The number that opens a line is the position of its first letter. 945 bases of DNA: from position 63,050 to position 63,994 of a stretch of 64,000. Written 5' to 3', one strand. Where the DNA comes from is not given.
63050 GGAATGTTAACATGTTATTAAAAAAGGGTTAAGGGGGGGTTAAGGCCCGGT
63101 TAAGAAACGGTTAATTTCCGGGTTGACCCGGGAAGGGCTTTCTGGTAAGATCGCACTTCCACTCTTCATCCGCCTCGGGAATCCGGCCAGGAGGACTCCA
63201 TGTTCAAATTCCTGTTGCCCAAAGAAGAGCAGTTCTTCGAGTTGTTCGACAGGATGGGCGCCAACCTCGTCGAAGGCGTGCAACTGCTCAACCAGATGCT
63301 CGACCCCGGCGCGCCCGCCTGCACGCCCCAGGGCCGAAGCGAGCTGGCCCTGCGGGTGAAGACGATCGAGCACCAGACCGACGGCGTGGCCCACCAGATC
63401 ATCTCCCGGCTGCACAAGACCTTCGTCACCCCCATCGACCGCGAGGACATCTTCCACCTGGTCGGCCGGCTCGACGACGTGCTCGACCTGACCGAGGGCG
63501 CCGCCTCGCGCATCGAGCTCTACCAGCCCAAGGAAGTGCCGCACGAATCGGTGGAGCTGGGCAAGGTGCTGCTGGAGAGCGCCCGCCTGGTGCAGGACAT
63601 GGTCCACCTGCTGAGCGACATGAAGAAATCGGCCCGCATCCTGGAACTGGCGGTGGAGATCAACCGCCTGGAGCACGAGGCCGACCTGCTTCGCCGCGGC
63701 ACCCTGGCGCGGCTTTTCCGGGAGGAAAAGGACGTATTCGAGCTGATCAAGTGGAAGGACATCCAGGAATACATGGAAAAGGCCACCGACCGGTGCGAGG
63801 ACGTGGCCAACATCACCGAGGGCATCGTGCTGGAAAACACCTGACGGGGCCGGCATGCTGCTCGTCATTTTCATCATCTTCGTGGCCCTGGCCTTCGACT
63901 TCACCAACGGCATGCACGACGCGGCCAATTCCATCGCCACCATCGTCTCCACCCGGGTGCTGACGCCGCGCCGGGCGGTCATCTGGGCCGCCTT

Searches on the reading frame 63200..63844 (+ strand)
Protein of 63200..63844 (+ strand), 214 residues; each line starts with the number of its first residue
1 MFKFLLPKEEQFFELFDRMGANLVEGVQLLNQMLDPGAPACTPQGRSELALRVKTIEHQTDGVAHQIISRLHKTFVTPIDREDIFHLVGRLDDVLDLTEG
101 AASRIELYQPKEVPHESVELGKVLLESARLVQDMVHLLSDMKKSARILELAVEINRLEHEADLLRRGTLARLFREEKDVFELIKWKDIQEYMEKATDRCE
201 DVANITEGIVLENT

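Call 11: search_protein_families(library=pfam, proteins=[window:63200-63844:+])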
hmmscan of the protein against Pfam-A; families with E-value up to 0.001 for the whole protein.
window:63200-63844:+ (214 aa): 1 family
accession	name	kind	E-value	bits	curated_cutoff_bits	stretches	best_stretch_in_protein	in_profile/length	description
PF01865.21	PhoU_div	-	4.3e-29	101.8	24.4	1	2-212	3-214/214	Protein of unknown function DUF47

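Call 13: find_related_loci(query=window:63200-63844:+, collection=genome_contigs, flank=6000)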
Query window:63200-63844:+ (214 aa) in genome_contigs; peptide patterns used: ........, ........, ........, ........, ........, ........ (x = any residue, [..] = any of these).
131 stretches matched a pattern; 31 encode a relative of the query (tblastn E <= 1e-3); 31 distinct loci.
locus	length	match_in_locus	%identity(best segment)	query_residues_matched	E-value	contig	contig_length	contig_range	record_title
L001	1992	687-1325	78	1-214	4e-115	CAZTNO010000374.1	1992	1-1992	MAG TPA_asm: uncultured Clostridia bacterium isolate binchicken_co154_263 genome assembly, contig: NODE_156178_length_19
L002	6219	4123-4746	62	1-214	4e-87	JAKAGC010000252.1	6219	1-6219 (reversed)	MAG: Acidobacteria bacterium isolate WY2.bin142 NODE_23539_length_6219_cov_1.071405, whole genome shotgun sequence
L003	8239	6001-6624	63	1-214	2e-86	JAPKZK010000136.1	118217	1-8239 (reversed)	MAG: Candidatus Aminicenantes bacterium isolate LacPavin_0920_SED2_MAG_46_26 LacPavin_0920_SED2_scaffold_425733, whole g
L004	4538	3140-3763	63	1-214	2e-86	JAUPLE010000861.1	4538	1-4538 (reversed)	MAG: Acidobacteriota bacterium isolate erpe_2018_pw_9hr_WHONDRS-PP48-000088_B_bin.18 scaffold_1244939, whole genome shot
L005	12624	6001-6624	61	1-214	5e-84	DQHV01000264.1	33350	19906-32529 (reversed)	MAG TPA_asm: Candidatus Aminicenantes bacterium isolate UBA8522 contig_2362, whole genome shotgun sequence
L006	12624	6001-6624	61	1-214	1e-81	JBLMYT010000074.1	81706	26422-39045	MAG: Candidatus Omnitrophota bacterium isolate MAG222 PRJNA951521_bin77_renamed_73, whole genome shotgun sequence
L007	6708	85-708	61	1-214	4e-81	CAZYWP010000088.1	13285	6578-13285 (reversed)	MAG TPA_asm: uncultured Eubacteriales bacterium isolate binchicken_co376_295 genome assembly, contig: NODE_5064_length_1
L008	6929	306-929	60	1-214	4e-80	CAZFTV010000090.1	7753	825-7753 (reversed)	MAG TPA_asm: uncultured Eubacteriales bacterium isolate binchicken_co364_3 genome assembly, contig: NODE_16749_length_77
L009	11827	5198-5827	60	1-214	8e-80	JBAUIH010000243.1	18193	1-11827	MAG: Candidatus Aminicenantales bacterium isolate MFD09513_ilm_asm_bin8 k127_9268, whole genome shotgun sequence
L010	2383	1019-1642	60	1-214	2e-81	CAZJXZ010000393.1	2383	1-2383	MAG TPA_asm: uncultured Eubacteriales bacterium isolate binchicken_co383_20 genome assembly, contig: NODE_35903_length_2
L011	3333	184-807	60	1-214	5e-79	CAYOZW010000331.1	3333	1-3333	MAG TPA_asm: uncultured Eubacteriales bacterium isolate binchicken_co81_511 genome assembly, contig: NODE_60392_length_3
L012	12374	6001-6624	59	1-214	6e-78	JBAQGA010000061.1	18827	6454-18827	MAG: Candidatus Aminicenantales bacterium isolate MFD06995_ilm_asm_bin14 k127_208921, whole genome shotgun sequence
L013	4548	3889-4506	56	2-213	2e-73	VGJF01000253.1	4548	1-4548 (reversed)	MAG: Candidatus Aminicenantes bacterium isolate M_DeepCast_400m_m2_244 M_DeepCast_400m_m2_244_Ga0194112_10044107, whole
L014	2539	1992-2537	55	1-186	2e-64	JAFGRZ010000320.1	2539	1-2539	MAG: Candidatus Aminicenantes bacterium isolate Zod_Metabat.860 k87_9805432, whole genome shotgun sequence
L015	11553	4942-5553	41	1-214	8e-48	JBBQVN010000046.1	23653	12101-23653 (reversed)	MAG: Terriglobales bacterium isolate Co_metawrap_1997 Cmw_1997_k141_18524929_length_23653_cov_12.9980, whole genome shot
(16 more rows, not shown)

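Call 15: find_encoding_contigs(protein=window:63200-63844:+, flank=10000, max_places=6)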
Protein window:63200-63844:+ (214 aa): 6 contigs read that carry it; 5 places shown.
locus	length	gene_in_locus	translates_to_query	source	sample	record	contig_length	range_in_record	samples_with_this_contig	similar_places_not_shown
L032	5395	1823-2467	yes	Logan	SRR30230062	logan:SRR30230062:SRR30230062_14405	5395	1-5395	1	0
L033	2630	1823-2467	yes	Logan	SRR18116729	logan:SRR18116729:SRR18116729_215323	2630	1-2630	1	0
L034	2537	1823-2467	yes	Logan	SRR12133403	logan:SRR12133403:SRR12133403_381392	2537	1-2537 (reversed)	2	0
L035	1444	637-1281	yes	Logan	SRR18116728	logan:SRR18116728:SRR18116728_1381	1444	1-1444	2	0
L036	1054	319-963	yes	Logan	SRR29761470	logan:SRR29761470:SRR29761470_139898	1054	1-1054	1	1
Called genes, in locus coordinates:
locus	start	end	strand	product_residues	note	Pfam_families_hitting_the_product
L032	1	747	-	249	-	?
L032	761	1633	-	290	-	PF12849:PBP_like_2, PF13531:SBP_bac_11, PF01547:SBP_bac_1 (weak), PF12727:PBP_like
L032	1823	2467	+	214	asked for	PF01865:PhoU_div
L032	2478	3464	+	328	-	PF01384:PHO4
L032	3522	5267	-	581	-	PF00672:HAMP, PF00512:HisKA, PF02518:HATPase_c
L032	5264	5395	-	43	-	?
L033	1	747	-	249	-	?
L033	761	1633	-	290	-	PF12849:PBP_like_2, PF13531:SBP_bac_11, PF01547:SBP_bac_1 (weak), PF12727:PBP_like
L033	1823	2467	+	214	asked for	PF01865:PhoU_div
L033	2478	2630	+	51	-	?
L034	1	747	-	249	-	?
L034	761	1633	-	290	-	PF12849:PBP_like_2, PF13531:SBP_bac_11, PF01547:SBP_bac_1 (weak), PF12727:PBP_like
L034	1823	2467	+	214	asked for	PF01865:PhoU_div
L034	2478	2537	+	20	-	?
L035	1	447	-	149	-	?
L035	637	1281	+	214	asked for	PF01865:PhoU_div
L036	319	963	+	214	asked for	PF01865:PhoU_div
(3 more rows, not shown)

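Call 29: find_homologous_proteins(query=L032:3525-5267:-, max_evalue=1e-30)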
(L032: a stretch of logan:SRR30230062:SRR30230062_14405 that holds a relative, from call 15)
Query L032:3525-5267:- (581 aa): 882 proteins with E <= 1e-30 among 8000 candidates; the best 120 are listed.
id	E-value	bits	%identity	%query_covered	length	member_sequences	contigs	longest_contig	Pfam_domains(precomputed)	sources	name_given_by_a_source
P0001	0.0e+0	1264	100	100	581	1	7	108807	PF00672.31,PF02518.32,PF00512.32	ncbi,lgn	-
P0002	1.5e-151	524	46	99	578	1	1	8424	PF00672.31,PF02743.25,PF16736.12,PF26769.1,PF08448.17,PF02518.32,PF00512.32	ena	-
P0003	2.0e-148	514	48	99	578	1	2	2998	PF00672.31,PF13188.14,PF16736.12,PF08448.17,PF02518.32,PF00512.32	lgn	-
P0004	4.8e-143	496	43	98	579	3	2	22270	PF00672.31,PF16736.12,PF08448.17,PF02518.32,PF00512.32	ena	-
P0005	4.6e-142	493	43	98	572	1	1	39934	PF00672.31,PF02743.25,PF16736.12,PF02518.32,PF00512.32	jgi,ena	-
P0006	7.0e-142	492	43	98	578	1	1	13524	PF00672.31,PF13188.14,PF02743.25,PF16736.12,PF08448.17,PF02518.32,PF00512.32,PF00989.32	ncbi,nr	ncbi:MAG: ATP-binding protein [Candidatus Aminicenantes bacterium]|nr:ATP-binding protein [Candidatu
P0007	2.2e-141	491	45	99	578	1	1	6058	PF00672.31,PF13188.14,PF02743.25,PF16736.12,PF08448.17,PF02518.32,PF00512.32,PF00989.32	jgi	jgi:two-component system phosphate regulon sensor histidine kinase PhoR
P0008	2.9e-141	490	44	98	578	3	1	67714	PF00672.31,PF13188.14,PF02743.25,PF16736.12,PF08448.17,PF02518.32,PF00512.32,PF00989.32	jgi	jgi:two-component system, OmpR family, phosphate regulon sensor histidine kinase PhoR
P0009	3.2e-141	490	45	98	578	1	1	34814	PF00672.31,PF13188.14,PF16736.12,PF08448.17,PF02518.32,PF00512.32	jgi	jgi:two-component system phosphate regulon sensor histidine kinase PhoR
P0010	4.1e-141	490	45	98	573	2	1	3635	PF00672.31,PF13188.14,PF16736.12,PF02518.32,PF00512.32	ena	-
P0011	4.5e-141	490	47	98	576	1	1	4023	PF00672.31,PF02743.25,PF16736.12,PF02518.32,PF00512.32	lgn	-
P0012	7.1e-141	489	46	91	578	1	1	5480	PF00672.31,PF16736.12,PF08448.17,PF02518.32,PF00512.32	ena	-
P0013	1.9e-140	487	42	98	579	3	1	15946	PF00672.31,PF16736.12,PF02518.32,PF00512.32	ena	-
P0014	2.9e-139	484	45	98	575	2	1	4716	PF00672.31,PF13426.14,PF12860.14,PF23846.2,PF08448.17,PF02518.32,PF00512.32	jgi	jgi:two-component system phosphate regulon sensor histidine kinase PhoR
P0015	5.5e-139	483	43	98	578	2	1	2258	PF00672.31,PF13188.14,PF02743.25,PF16736.12,PF08448.17,PF02518.32,PF00512.32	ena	-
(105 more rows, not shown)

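Call 30: search_protein_families(library=ncbifam, proteins=[L032:3525-5267:-, window:63200-63844:+])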
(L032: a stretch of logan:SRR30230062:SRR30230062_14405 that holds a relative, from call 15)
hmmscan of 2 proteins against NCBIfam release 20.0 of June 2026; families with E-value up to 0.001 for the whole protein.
L032:3525-5267:- (581 aa): 87 families (the best 25 are shown)
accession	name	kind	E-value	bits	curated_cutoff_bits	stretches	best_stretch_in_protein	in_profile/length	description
NF046044.1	PnpS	equivalog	1.3e-94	317.4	400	1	198-571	6-390/390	two-component system histidine kinase PnpS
NF033092.0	HK_WalK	equivalog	1.5e-85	288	725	1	61-572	69-594/594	cell wall metabolism sensor histidine kinase WalK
TIGR02966.1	phoR_proteo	equivalog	5.8e-74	249.1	334.2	1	244-569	3-332/333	phosphate regulon sensor histidine kinase PhoR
NF008312.0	PRK11100.1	equivalog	7e-60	203.2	356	2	356-573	258-475/477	two-component system sensor histidine kinase CreC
NF040691.1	MtrAB_MtrB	equivalog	2.7e-55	188.3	450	2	345-573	262-493/507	MtrAB system histidine kinase MtrB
NF045911.1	TCSHisKinNblS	equivalog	4e-55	187.3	1000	2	337-572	371-620/621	two-component system sensor histidine kinase NblS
NF007837.0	PRK10549.1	equivalog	8.2e-53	179.7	603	2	351-574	237-460/466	envelope stress sensor histidine kinase BaeS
NF033093.1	HK_VicK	exception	9e-52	176.2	680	1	174-577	19-440/448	cell wall metabolism sensor histidine kinase VicK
NF008468.0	PRK11360.1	equivalog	5.8e-51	173.6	646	1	135-575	165-611/616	two-component system sensor histidine kinase AtoS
NF012163.2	BaeS_SmeS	equivalog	4e-50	171.1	500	2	350-570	236-456/457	sensor histidine kinase efflux regulator BaeS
TIGR01386.1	cztS_silS_copS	subfamily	1.7e-49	169.1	292.55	2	356-570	243-456/457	heavy metal sensor histidine kinase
NF053855.1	HisKinPhoRBctds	equivalog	3.4e-49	167.7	500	1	62-570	61-581/583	two-component system sensor histidine kinase PhoR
NF008318.0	PRK11107.1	equivalog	4.7e-48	163.9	890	1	352-574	291-520/920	two-component sensor histidine kinase BarA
TIGR02956.1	TMAO_torS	equivalog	5.5e-47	160.5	676.5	1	353-575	463-685/967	TMAO reductase system sensor histidine kinase/response regulator TorS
NF047874.1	MASE3_PAS_HK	subfamily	9.6e-47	160.1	560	1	349-574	393-627/655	MASE3 domain-containing sensor histidine kinase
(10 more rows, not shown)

window:63200-63844:+ (214 aa): 1 family
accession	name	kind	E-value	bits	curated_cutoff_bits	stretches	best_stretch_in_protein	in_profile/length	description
TIGR00153.1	TIGR00153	hypoth_equivalog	4.2e-17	62.6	104.3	1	46-205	45-208/217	TIGR00153 family protein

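Call 31: find_encoding_contigs(protein=P0001, flank=10000, max_places=4)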
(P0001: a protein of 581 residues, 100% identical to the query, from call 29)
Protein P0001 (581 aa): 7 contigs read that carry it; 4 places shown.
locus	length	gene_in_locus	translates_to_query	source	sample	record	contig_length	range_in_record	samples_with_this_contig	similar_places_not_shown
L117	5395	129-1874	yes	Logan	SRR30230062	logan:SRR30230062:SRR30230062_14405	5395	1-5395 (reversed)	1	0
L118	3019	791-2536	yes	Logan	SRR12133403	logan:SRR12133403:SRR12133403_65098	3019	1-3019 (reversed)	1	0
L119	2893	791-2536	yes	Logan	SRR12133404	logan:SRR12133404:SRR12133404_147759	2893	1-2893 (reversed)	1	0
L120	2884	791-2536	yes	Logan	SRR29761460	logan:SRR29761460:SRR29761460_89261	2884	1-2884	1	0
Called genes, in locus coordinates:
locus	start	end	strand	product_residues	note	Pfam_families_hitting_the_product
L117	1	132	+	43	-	?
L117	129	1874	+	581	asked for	PF00672:HAMP, PF00512:HisKA, PF02518:HATPase_c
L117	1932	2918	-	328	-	PF01384:PHO4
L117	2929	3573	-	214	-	PF01865:PhoU_div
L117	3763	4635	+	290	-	PF12849:PBP_like_2, PF13531:SBP_bac_11, PF01547:SBP_bac_1 (weak), PF12727:PBP_like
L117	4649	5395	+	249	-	?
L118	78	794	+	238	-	PF00072:Response_reg, PF00486:Trans_reg_C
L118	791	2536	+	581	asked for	PF00672:HAMP, PF00512:HisKA, PF02518:HATPase_c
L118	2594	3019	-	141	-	?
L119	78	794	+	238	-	PF00072:Response_reg, PF00486:Trans_reg_C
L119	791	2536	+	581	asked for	PF00672:HAMP, PF00512:HisKA, PF02518:HATPase_c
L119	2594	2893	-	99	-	?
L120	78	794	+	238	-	PF00072:Response_reg, PF00486:Trans_reg_C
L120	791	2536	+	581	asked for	PF00672:HAMP, PF00512:HisKA, PF02518:HATPase_c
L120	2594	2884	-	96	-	?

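Call 34: search_protein_families(library=ncbifam, proteins=[L118:78-791:+])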
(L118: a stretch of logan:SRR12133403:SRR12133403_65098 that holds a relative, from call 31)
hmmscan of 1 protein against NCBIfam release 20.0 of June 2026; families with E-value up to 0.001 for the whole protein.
L118:78-791:+ (238 aa): 94 families (the best 25 are shown)
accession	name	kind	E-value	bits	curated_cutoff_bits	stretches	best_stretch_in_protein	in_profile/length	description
TIGR02154.1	PhoB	equivalog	2.4e-70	236.4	296.2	1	17-236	4-225/226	phosphate regulon transcriptional regulator PhoB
NF008296.0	PRK11083.1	equivalog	2e-65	220.4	273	1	15-237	3-226/228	two-component system response regulator CreB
NF007982.1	PRK10710.1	equivalog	1.7e-61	207.8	380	1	14-237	6-228/235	envelope stress response regulator BaeR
NF040689.1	MtrAB_MtrA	equivalog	6.7e-61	205.4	300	1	18-236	1-218/219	MtrAB system response regulator MtrA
NF053854.1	RespRegPhoBBctds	equivalog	2e-60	204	270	1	18-236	1-224/225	two-component system response regulator PhoB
NF041733.1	resp_reg_CseB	equivalog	2.7e-56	190.5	350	1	18-236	3-226/228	two-component system response regulator CseB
NF045944.1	ResRegRpaBCyano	equivalog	2.6e-54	184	330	1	20-236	2-227/229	response regulator transcription factor RpaB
NF007546.0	PRK10161.1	equivalog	3.2e-54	183.9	471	1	18-236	5-225/229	phosphate response regulator transcription factor PhoB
NF040534.1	resp_reg_YycF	equivalog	1.5e-51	174.9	340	1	18-236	3-227/231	response regulator YycF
NF033117.2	vanR_ACDEGLN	exception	7e-50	169.7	350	1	18-237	1-226/226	VanR-ABDEGLN family response regulator transcription factor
NF033120.0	vanR_FM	exception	6.4e-47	160.1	460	1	18-236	6-229/231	vancomycin resistance response regulator transcription factor, VanR-F/VanR-M family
NF007005.1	PRK09468.1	equivalog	3.4e-46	157.6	331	1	18-235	6-230/237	osmolarity response regulator transcription factor OmpR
NF041209.1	resp_regPieR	equivalog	5.9e-46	157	450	1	21-236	6-227/231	two component system response regulator PieR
NF008199.0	PRK10955.1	equivalog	9.5e-44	150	341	1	18-234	4-226/232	envelope stress response regulator transcription factor CpxR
NF012227.0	AdeR_RR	equivalog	8.2e-42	143.3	340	1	17-237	13-237/239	efflux system response regulator transcription factor AdeR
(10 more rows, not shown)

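Call 35: search_solved_structures(query=L118:78-791:+, max_evalue=1e-20, show_alignments=0)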
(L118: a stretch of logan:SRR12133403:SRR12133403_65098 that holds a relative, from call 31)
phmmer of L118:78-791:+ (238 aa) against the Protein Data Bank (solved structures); distinct sequences matched with E-value up to 1e-20: 48.
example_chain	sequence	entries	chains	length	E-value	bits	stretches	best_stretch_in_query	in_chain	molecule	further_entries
2gwr_A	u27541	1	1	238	8.2e-50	172.4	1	17-238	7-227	DNA-binding response regulator mtrA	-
4b09_A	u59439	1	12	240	3.4e-49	170.4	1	16-237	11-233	TRANSCRIPTIONAL REGULATORY PROTEIN BAER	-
2oqr_A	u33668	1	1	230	1.9e-47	164.7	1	14-237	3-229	Sensory transduction protein regX3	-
9dvt_R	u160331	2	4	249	2.2e-40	141.6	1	15-237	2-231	DNA-binding dual master transcriptional regulator RpaA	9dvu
1ys6_A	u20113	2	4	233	2.4e-40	141.4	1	12-235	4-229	Transcriptional regulatory protein prrA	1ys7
9ji3_J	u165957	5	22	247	1.6e-37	132.3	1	17-236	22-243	DNA-binding response regulator | Possible two component system response transcriptional positive regulator PhoP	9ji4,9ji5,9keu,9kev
3r0j_A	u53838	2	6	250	1.6e-37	132.2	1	17-236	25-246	POSSIBLE TWO COMPONENT SYSTEM RESPONSE TRANSCRIPTIONAL POSITIVE REGULATOR PHOP | Response regulator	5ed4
3q9s_A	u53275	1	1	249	6.9e-34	120.3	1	16-232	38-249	DNA-binding response regulator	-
9ket_J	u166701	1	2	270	2.2e-33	118.7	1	56-236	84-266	Possible two component system response transcriptional positive regulator PhoP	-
1kgs_A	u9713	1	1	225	2.7e-33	118.4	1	18-235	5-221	DNA BINDING RESPONSE REGULATOR D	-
3nhz_A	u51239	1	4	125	8.7e-33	116.7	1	17-136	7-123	Two component system transcriptional regulator mtrA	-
1mvo_A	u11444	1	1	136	1.9e-32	115.6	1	18-144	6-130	PhoP response regulator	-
7e1b_A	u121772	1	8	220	2.4e-31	112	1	18-237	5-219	DNA-binding response regulator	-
8jo2_H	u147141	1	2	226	5.9e-31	110.7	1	18-235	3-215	DNA-binding transcriptional regulator BasR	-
4s04_A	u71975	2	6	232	6.5e-31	110.6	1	18-235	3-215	DNA-binding transcriptional regulator BasR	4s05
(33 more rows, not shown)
